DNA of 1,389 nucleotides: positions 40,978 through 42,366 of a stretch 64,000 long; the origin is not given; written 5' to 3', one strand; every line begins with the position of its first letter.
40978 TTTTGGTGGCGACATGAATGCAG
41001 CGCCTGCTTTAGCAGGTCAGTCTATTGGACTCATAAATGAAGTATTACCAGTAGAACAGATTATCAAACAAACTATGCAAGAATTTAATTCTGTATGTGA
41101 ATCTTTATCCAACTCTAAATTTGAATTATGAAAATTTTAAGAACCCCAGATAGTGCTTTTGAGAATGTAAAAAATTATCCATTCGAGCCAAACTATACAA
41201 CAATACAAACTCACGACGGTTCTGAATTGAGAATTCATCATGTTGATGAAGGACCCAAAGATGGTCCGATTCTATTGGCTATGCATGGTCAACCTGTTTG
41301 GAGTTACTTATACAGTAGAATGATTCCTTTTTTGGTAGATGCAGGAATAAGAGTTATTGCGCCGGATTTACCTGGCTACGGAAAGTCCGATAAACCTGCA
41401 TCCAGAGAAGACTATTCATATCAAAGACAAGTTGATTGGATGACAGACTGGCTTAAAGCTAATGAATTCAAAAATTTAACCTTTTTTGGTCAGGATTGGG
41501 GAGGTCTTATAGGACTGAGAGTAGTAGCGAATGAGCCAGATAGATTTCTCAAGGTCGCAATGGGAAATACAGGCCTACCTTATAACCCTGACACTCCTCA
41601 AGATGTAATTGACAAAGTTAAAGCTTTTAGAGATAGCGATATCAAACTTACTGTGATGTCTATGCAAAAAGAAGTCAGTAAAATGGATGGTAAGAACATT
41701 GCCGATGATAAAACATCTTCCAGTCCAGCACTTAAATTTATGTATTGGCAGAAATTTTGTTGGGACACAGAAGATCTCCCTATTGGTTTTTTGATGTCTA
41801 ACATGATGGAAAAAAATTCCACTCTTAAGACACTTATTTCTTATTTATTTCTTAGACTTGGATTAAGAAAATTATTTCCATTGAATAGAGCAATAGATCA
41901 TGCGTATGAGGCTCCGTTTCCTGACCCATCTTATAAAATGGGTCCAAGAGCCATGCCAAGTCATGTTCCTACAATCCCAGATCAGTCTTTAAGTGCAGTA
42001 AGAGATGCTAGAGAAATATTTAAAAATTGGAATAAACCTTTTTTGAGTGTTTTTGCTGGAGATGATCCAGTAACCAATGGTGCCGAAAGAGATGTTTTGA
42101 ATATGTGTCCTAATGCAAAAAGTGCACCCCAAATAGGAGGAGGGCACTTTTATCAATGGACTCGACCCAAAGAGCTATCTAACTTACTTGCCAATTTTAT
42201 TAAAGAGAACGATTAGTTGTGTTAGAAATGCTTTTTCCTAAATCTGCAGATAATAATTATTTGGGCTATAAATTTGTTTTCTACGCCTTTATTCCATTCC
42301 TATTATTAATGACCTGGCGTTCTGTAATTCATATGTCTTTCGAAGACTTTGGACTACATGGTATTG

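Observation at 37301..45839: TetR-linked cluster with three haloalkane-dehalogenase-family genes (two HLD-I, one HLD-II), a GST-like protein, an NMO flavoenzyme and five unknown envelope proteins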

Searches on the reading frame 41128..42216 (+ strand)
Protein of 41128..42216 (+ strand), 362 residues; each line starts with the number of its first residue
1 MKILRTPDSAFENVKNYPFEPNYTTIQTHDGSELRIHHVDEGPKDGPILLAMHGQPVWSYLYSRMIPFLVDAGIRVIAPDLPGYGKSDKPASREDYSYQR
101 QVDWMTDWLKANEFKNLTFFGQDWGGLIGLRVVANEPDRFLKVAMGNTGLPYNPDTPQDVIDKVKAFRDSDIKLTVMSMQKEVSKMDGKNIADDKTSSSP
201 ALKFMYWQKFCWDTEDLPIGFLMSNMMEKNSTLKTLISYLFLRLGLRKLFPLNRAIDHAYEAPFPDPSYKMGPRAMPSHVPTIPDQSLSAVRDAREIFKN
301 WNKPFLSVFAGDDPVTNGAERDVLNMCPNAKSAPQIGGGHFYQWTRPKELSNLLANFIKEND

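Call 3: search_protein_families(library=pfam, proteins=[window:41128-42216:+], max_evalue=0.01)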
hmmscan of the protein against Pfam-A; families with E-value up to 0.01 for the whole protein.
window:41128-42216:+ (362 aa): 4 families
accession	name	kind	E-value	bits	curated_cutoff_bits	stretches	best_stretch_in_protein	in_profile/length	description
PF00561.26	Abhydrolase_1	-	1.4e-21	77.7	25.8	1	47-160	1-113/245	alpha/beta hydrolase fold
PF12697.13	Abhydrolase_6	-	6.6e-11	43.7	26.3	1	51-139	4-85/217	Alpha/beta hydrolase family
PF12146.15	Hydrolase_4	-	3.4e-08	33.5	27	1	48-151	6-112/239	Serine aminopeptidase, S33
PF07224.18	Chlorophyllase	-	0.0044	16.3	26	1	47-111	43-105/301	Chlorophyllase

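Call 4: search_protein_families(library=ncbifam, proteins=[window:41128-42216:+], max_evalue=0.01)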
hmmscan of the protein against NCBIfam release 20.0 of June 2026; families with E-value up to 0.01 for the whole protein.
window:41128-42216:+ (362 aa): 21 families
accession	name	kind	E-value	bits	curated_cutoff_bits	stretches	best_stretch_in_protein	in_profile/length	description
NF002043.0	PRK00870.1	subfamily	2.1e-97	326.2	265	1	1-361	1-301/302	haloalkane dehalogenase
NF002938.0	PRK03592.1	equivalog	7.4e-30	104.3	241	2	26-169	12-152/298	haloalkane dehalogenase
NF002873.0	PRK03204.1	equivalog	2.3e-21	76.4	466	1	15-150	10-136/286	haloalkane dehalogenase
NF051488.1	bifunc_PcaDC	exception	5.8e-12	45.4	390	1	37-172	3-133/375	bifunctional 3-oxoadipate enol-lactonase/4-carboxymuconolactone decarboxylase PcaDC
TIGR03056.1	bchO_mg_che_rel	equivalog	8.3e-11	41.4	172.55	1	35-138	17-118/278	alpha/beta fold hydrolase BchO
NF004514.1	PRK05855.1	equivalog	4e-10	38.9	455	1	27-134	5-110/578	SDR family oxidoreductase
NF045632.1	hydroxlase_HsaD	equivalog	4.2e-10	39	400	1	26-167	14-159/290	4,5:9,10-diseco-3-hydroxy-5,9,17-trioxoandrosta-1(10),2-diene-4-oate hydrolase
TIGR03343.1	biphenyl_bphD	equivalog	1.1e-09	37.9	462.15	1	22-152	8-139/282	2-hydroxy-6-oxo-6-phenylhexa-2,4-dienoate hydrolase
TIGR02427.1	protocat_pcaD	equivalog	1.9e-09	37.3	255.85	1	36-149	2-113/251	3-oxoadipate enol-lactonase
TIGR01250.1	pro_imino_pep_2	subfamily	1.8e-08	34.3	167.65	1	41-133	20-114/288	proline iminopeptidase-family hydrolase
NF011457.0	PRK14875.1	equivalog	2e-08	33.6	307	1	33-143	119-226/372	acetoin dehydrogenase dihydrolipoyllysine-residue acetyltransferase subunit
TIGR03695.1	menH_SHCHC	equivalog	3.7e-07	29.8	208.55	1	47-147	3-103/252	2-succinyl-6-hydroxy-2,4-cyclohexadiene-1-carboxylate synthase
NF045948.1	ProImpepThrmp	equivalog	1.2e-05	25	500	1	48-151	27-133/291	proline iminopeptidase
NF050089.1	i_nPHAscl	equivalog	2.2e-05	23.7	300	1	45-154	17-127/288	intracellular short-chain-length polyhydroxyalkanoate depolymerase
NF045945.1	ProImpepLactob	equivalog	6e-05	22.7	400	1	44-138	26-120/293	proline iminopeptidase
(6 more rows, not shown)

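Call 6: search_solved_structures(query=window:41128-42216:+, show_alignments=2, max_evalue=1e-10)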
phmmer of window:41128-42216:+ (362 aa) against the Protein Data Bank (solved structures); distinct sequences matched with E-value up to 1e-10: 132 (the best 60 are shown).
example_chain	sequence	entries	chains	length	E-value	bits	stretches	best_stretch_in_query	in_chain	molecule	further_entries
6f9o_A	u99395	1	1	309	1.7e-80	274.1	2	1-153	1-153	Haloalkane dehalogenase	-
5esr_A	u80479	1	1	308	7.7e-76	258.8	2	1-153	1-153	Haloalkane dehalogenase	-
4mj3_A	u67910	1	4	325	1.1e-68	235.3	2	1-159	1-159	Haloalkane dehalogenase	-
1bee_A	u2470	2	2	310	1.9e-43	152.2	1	3-156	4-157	HALOALKANE DEHALOGENASE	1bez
1edb_A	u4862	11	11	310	1.9e-43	152.2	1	3-156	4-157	HALOALKANE DEHALOGENASE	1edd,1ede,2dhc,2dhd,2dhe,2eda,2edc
1b6g_A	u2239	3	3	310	1.9e-43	152.2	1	3-156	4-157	HALOALKANE DEHALOGENASE | PROTEIN (HALOALKANE DEHALOGENASE)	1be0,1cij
1hde_A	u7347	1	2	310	1.9e-43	152.2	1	3-156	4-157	HALOALKANE DEHALOGENASE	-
2xt0_A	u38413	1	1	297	6.4e-41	143.9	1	1-151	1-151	HALOALKANE DEHALOGENASE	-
7avr_A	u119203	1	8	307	1.1e-39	139.8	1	2-154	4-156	Haloalkane dehalogenase 1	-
4kaa_A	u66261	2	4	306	1.2e-19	73.9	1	16-174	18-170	Haloalkane dehalogenase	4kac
8oe6_A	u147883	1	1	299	1.3e-19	73.7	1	16-172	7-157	Structure of hyperstable haloalkane dehalogenase variant DhaA231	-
4kyv_A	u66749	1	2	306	1.5e-19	73.5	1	16-174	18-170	dehalogenase HaloTag2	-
3fwh_A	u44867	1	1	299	1.7e-19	73.3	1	16-174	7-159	Haloalkane dehalogenase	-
4f5z_A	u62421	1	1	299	1.9e-19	73.2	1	16-174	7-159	Haloalkane dehalogenase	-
4e46_A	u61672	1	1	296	1.9e-19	73.2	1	16-174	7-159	Haloalkane dehalogenase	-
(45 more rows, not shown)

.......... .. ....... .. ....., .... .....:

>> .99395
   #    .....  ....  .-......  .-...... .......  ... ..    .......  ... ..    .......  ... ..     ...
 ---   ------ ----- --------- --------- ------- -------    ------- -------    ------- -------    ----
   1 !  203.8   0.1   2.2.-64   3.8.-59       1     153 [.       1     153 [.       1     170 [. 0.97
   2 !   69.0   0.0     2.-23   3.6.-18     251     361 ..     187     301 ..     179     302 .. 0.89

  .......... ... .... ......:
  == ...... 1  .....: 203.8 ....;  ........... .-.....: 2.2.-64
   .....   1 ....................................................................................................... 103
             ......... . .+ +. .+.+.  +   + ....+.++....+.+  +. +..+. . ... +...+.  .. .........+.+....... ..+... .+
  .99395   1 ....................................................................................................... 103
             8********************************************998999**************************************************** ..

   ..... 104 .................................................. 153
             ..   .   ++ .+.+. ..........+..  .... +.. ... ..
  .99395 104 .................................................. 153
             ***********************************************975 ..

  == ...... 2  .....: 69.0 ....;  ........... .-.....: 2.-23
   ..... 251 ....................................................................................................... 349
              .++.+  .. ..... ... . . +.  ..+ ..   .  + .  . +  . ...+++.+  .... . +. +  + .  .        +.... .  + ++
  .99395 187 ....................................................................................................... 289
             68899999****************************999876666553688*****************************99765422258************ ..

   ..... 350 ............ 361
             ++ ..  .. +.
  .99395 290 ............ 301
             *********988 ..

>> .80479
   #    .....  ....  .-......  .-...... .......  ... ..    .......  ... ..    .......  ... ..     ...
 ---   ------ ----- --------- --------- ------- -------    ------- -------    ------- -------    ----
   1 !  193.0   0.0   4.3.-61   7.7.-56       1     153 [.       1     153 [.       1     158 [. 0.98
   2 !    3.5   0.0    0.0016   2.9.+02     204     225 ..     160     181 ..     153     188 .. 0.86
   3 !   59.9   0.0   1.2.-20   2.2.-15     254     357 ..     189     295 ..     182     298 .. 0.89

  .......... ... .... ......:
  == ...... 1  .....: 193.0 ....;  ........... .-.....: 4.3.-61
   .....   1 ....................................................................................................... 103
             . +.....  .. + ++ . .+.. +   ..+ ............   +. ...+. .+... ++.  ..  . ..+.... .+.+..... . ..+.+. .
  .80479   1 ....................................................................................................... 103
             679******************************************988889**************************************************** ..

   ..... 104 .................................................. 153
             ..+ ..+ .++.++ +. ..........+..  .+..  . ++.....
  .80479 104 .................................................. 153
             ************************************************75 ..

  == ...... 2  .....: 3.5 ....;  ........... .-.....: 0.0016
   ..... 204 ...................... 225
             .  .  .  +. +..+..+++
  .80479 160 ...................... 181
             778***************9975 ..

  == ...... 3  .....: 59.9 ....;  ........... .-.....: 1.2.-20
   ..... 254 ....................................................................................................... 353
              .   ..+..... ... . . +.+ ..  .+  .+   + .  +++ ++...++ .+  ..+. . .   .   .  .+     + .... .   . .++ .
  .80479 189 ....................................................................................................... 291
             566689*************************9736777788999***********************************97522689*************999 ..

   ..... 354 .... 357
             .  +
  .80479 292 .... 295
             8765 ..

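Call 9: find_encoding_contigs(protein=window:41128-42216:+, flank=10000, max_places=8)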
Protein window:41128-42216:+ (362 aa): 1 contig read that carries it; 1 place shown.
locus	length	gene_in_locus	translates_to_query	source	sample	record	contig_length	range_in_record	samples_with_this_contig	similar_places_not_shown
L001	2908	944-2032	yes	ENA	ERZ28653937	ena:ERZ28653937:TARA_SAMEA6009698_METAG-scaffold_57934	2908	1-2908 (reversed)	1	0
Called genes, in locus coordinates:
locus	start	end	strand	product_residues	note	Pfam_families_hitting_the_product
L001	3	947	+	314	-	?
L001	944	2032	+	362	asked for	PF12146:Hydrolase_4 (weak), PF00561:Abhydrolase_1, PF12697:Abhydrolase_6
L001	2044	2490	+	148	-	-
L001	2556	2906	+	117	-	?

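Call 10: find_homologous_proteins(query=window:41128-42216:+, max_evalue=1e-20)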
Query window:41128-42216:+ (362 aa): 7099 proteins with E <= 1e-20 among 8000 candidates; the best 120 are listed.
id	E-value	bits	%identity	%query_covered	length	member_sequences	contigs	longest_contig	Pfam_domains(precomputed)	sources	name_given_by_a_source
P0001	6.1e-242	820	96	100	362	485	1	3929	PF12697.14,PF00561.27,PF12146.16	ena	-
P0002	2.1e-236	802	92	100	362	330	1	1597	PF12697.14,PF00561.27,PF12146.16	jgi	-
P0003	8.1e-217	738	85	99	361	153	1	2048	PF12697.14,PF00561.27,PF12146.16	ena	-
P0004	1.3e-215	734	84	100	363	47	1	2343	PF12697.14,PF00561.27,PF12146.16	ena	-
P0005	2.4e-215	733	84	100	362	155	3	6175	PF12697.14,PF00561.27,PF12146.16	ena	-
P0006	2.0e-209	713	83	99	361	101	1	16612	PF12697.14,PF00561.27,PF12146.16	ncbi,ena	-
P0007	1.3e-202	691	80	100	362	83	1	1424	PF12697.14,PF00561.27,PF12146.16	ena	-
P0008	2.8e-202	690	79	99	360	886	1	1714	PF12697.14,PF00561.27,PF12146.16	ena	-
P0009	4.9e-202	689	79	99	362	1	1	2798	PF12697.14,PF00561.27,PF12146.16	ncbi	-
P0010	1.3e-200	684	78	99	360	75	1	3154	PF12697.14,PF00561.27,PF12146.16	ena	-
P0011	1.4e-200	684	78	99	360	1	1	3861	PF12697.14,PF00561.27,PF12146.16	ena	-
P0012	1.7e-199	681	78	99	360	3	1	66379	PF12697.14,PF00561.27,PF12146.16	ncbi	-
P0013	4.8e-199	679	78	99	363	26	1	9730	PF12697.14,PF00561.27,PF12146.16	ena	-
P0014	1.9e-198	677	77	99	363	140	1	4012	PF12697.14,PF00561.27,PF12146.16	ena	-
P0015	1.7e-197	674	77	100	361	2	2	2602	PF12697.14,PF00561.27,PF12146.16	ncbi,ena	-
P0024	1.5e-184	631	73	99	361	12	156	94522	PF12697.14,PF00561.27,PF12146.16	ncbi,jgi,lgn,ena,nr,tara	ncbi:MAG: haloalkane dehalogenase [Candidatus Poseidoniia archaeon]|jgi:haloalkane dehalogenase|nr:h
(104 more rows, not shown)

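Call 13: find_related_loci(query=window:41128-42216:+, collection=genome_contigs, flank=10000)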
Query window:41128-42216:+ (362 aa) in genome_contigs; peptide patterns used: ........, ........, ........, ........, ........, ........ (x = any residue, [..] = any of these).
376 stretches matched a pattern; 285 encode a relative of the query (tblastn E <= 1e-3); the best 80 are kept; 80 distinct loci.
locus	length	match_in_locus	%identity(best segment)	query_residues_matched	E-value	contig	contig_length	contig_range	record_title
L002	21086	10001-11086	98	1-362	0e+0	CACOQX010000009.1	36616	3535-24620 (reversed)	MAG: uncultured SAR86 cluster bacterium isolate AH-324-J20 genome assembly, contig: AH-324-J20_NODE_9, whole genome shot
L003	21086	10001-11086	96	1-362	0e+0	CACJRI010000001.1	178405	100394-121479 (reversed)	uncultured SAR86 cluster bacterium isolate AG-447-O04 genome assembly, contig: AG-447-O04_NODE_1, whole genome shotgun s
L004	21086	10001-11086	94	1-362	0e+0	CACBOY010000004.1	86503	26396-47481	uncultured SAR86 cluster bacterium isolate AG-899-P03 genome assembly, contig: AG-899-P03_NODE_4, whole genome shotgun s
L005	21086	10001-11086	93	1-362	0e+0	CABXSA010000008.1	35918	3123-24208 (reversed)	MAG: uncultured SAR86 cluster bacterium isolate AG-325-B03 genome assembly, contig: AG-325-B03_NODE_8, whole genome shot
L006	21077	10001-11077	86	1-359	0e+0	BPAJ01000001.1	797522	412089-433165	MAG: Gammaproteobacteria bacterium CM1_5m.P123 DNA, sequence1, whole genome shotgun sequence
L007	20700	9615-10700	84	1-362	0e+0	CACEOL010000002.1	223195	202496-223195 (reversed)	uncultured SAR86 cluster bacterium isolate AG-404-D10 genome assembly, contig: AG-404-D10_NODE_2, whole genome shotgun s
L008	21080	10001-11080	84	1-360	0e+0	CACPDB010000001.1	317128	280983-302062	MAG: uncultured SAR86 cluster bacterium isolate AH-326-N13 genome assembly, contig: AH-326-N13_NODE_1, whole genome shot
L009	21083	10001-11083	84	1-361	0e+0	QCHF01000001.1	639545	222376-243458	SAR86 cluster bacterium AG-390-O18 Ga0172199_11, whole genome shotgun sequence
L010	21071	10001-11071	85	5-361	0e+0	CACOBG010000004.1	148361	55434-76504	MAG: uncultured SAR86 cluster bacterium isolate AH-287-M14 genome assembly, contig: AH-287-M14_NODE_4, whole genome shot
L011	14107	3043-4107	84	5-359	0e+0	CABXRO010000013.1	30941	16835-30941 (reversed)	MAG: uncultured SAR86 cluster bacterium isolate AG-325-A20 genome assembly, contig: AG-325-A20_NODE_13, whole genome sho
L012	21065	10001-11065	84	5-359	0e+0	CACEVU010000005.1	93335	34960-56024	uncultured SAR86 cluster bacterium isolate AG-404-K15 genome assembly, contig: AG-404-K15_NODE_5, whole genome shotgun s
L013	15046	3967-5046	80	1-360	0e+0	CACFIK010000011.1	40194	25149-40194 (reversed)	uncultured SAR86 cluster bacterium isolate AG-908-C20 genome assembly, contig: AG-908-C20_NODE_11, whole genome shotgun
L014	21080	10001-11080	79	1-360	0e+0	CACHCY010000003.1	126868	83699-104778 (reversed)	uncultured SAR86 cluster bacterium isolate AG-911-D02 genome assembly, contig: AG-911-D02_NODE_3, whole genome shotgun s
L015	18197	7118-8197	79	1-360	0e+0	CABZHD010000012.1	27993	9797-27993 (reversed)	MAG: uncultured SAR86 cluster bacterium isolate AG-895-O02 genome assembly, contig: AG-895-O02_NODE_12, whole genome sho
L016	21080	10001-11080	79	1-360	0e+0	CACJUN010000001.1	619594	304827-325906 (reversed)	MAG: uncultured SAR86 cluster bacterium isolate AG-453-B11 genome assembly, contig: AG-453-B11_NODE_1, whole genome shot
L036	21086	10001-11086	73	1-361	0e+0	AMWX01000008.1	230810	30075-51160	SAR86 cluster bacterium SAR86E ctg9, whole genome shotgun sequence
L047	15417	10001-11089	74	1-361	0e+0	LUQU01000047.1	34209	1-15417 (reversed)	MAG: SAR86 cluster bacterium REDSEA-S09_B4 scaffold47, whole genome shotgun sequence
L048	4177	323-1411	74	1-361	0e+0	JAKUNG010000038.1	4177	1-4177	MAG: Terriglobia bacterium isolate ALOHA_A2.0_1 A2.0-Acidobacteriae-1_38, whole genome shotgun sequence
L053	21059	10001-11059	72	1-360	0e+0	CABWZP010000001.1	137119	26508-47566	MAG: uncultured SAR86 cluster bacterium isolate AG-313-D02 genome assembly, contig: AG-313-D02_NODE_1, whole genome shot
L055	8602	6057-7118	72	1-361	0e+0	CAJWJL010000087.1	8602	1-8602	MAG TPA_asm: uncultured Chloroflexi bacterium isolate ERR598946_bin.138_MetaBAT_v2.12.1_MAG genome assembly, contig: NOD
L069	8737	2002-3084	73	1-359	0e+0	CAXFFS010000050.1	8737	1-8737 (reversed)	MAG TPA_asm: uncultured Gammaproteobacteria bacterium isolate ERR599034_binner123_Refined_29 genome assembly, contig: ER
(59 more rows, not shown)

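Call 25: search_protein_families(library=pfam, proteins=[L036:11089-11772:+, L036:11785-12399:+, L036:12402-12818:+, L036:12815-13321:+, L036:13795-14892:+, L036:14834-16540:+, L036:16553-16930:+, L036:16899-17987:+, L036:17987-18775:+, L036:6177-7397:-], max_evalue=0.001)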
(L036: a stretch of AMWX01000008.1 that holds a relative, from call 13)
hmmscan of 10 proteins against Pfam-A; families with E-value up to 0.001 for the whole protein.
L036:11089-11772:+ (227 aa): 5 families
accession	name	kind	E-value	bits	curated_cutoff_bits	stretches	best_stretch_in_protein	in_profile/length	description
PF02798.26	GST_N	-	6.5e-15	55.7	20.9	1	5-77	6-76/76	Glutathione S-transferase, N-terminal domain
PF13409.12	GST_N_2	-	2.8e-12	47.5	25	1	10-77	3-69/70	Glutathione S-transferase, N-terminal domain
PF13417.12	GST_N_3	-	1.3e-07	32.3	22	1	5-79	2-71/75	Glutathione S-transferase, N-terminal domain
PF00043.30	GST_C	-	7.6e-07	29.7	20.7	1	115-192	11-93/93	Glutathione S-transferase, C-terminal domain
PF13410.11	GST_C_2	-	0.00047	20.6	24.9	0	123-168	1-47/69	Glutathione S-transferase, C-terminal domain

L036:11785-12399:+ (204 aa): 4 families
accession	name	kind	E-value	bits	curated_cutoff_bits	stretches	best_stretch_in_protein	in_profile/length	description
PF02798.26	GST_N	-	3.8e-14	53.2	20.9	1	5-73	7-75/76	Glutathione S-transferase, N-terminal domain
PF13417.12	GST_N_3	-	5.7e-10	39.8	22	1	11-77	9-72/75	Glutathione S-transferase, N-terminal domain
PF13409.12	GST_N_2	-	3.6e-08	34.3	25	1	13-72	6-67/70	Glutathione S-transferase, N-terminal domain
PF00043.30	GST_C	-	1.7e-07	31.8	20.7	1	113-194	9-93/93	Glutathione S-transferase, C-terminal domain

L036:12402-12818:+ (138 aa): 1 family
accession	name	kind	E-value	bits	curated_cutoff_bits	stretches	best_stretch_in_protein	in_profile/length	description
PF07045.17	DUF1330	-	2.9e-05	24.8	23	1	46-128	8-88/94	Domain of unknown function (DUF1330)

L036:12815-13321:+ (168 aa): 1 family
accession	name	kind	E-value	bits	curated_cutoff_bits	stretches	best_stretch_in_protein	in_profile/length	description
PF07045.17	DUF1330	-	1.5e-05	25.7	23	1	74-155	8-87/94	Domain of unknown function (DUF1330)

L036:13795-14892:+ (365 aa): 1 family
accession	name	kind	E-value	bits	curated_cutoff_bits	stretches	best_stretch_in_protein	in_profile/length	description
PF11017.14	DUF2855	-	1.2e-98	331.5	30.9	1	36-355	1-334/335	Protein of unknown function (DUF2855)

L036:14834-16540:+ (568 aa): 3 families
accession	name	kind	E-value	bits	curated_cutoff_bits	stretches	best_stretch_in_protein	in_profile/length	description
PF00884.28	Sulfatase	-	1.1e-50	173.1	25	1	82-442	1-301/301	Sulfatase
PF16347.10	SGSH_C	-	2.8e-10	41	29.3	1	400-532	11-150/154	N-sulphoglucosamine sulphohydrolase, C-terminal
PF01663.27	Phosphodiest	-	2e-08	34.7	23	1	110-430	19-270/342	Type I phosphodiesterase / nucleotide pyrophosphatase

L036:16553-16930:+ (125 aa): 0 families

L036:16899-17987:+ (362 aa): 2 families
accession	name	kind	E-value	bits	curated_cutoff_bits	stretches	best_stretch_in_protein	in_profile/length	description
PF12706.13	Lactamase_B_2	-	4e-20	72.7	27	1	108-313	24-199/200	Beta-lactamase superfamily domain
PF00753.33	Lactamase_B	-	1.1e-14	55.3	22.7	1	78-257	3-169/196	Metallo-beta-lactamase superfamily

L036:17987-18775:+ (262 aa): 3 families
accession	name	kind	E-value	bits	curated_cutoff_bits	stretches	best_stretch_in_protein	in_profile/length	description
PF00106.31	adh_short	-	7.6e-41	140.2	26.6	1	6-189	1-188/195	short chain dehydrogenase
PF13561.12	adh_short_C2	-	1.7e-29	103.5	27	1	12-197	1-190/236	Enoyl-(Acyl carrier protein) reductase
PF08659.16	KR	-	9.5e-06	26.1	22.6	1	8-164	3-163/180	KR domain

L036:6177-7397:- (406 aa): 4 families
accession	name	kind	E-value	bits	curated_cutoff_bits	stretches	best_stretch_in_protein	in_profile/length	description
PF00441.29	Acyl-CoA_dh_1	-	4.8e-39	134.3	22.4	1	248-396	1-147/150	Acyl-CoA dehydrogenase, C-terminal domain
PF02770.24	Acyl-CoA_dh_M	-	8.6e-18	64.8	33.3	1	135-236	1-97/97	Acyl-CoA dehydrogenase, middle domain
PF08028.16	Acyl-CoA_dh_2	-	1.4e-12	48.5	22.7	1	266-370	4-116/134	Acyl-CoA dehydrogenase, C-terminal domain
PF02771.21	Acyl-CoA_dh_N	-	3.1e-10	40.9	22.9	1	7-131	2-113/113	Acyl-CoA dehydrogenase, N-terminal domain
